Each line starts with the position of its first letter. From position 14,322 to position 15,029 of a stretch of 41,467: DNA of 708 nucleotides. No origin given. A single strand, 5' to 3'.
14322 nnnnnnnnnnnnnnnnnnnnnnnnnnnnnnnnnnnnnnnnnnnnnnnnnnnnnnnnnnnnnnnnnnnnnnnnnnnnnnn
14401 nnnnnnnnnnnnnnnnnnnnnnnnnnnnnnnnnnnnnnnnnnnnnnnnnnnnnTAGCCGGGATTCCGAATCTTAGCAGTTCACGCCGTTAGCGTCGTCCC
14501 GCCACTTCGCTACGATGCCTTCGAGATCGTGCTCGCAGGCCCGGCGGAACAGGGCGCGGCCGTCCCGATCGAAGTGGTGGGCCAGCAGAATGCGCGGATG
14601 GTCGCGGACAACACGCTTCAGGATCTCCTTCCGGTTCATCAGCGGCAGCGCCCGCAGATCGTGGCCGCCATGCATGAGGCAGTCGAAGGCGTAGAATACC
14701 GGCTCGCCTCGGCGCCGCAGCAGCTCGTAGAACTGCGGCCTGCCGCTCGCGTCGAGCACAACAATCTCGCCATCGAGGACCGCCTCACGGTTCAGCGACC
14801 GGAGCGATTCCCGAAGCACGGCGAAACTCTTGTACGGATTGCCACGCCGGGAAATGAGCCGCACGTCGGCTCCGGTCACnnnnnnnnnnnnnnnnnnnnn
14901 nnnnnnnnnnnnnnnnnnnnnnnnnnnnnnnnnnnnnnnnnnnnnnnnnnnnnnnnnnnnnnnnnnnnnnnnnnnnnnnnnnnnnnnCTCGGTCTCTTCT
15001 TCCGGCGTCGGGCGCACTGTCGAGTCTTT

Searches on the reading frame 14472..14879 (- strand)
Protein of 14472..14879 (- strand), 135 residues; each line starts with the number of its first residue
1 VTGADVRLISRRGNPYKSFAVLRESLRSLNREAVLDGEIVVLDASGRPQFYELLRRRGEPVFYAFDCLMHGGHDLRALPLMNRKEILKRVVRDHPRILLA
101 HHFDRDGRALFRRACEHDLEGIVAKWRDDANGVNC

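Call 32: search_protein_families(library=phrogs, proteins=[window:14472-14879:-], max_evalue=0.01)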
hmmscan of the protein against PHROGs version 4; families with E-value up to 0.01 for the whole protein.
window:14472-14879:- (135 aa): 1 family
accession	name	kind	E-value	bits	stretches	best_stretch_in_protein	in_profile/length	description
phrog_114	-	DNA, RNA and nucleotide metabolism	2.6e-12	47.1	1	5-128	261-402/634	ATP-dependent DNA ligase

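Call 73: search_protein_families(library=padloc, proteins=[window:14472-14879:-], max_evalue=0.01)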
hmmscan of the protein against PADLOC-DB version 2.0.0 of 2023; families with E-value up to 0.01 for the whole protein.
window:14472-14879:- (135 aa): 0 families

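Call 94: search_protein_families(library=pfam, proteins=[window:14472-14879:-], max_evalue=0.01)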
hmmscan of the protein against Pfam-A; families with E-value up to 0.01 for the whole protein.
window:14472-14879:- (135 aa): 2 families
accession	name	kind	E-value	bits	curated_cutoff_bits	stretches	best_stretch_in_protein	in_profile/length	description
PF01068.26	DNA_ligase_A_M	-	6.9e-15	55.7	26.2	1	3-126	39-186/204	ATP dependent DNA ligase domain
PF01331.24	mRNA_cap_enzyme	-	0.0044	17.3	29.6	1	19-94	57-124/194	mRNA capping enzyme, catalytic domain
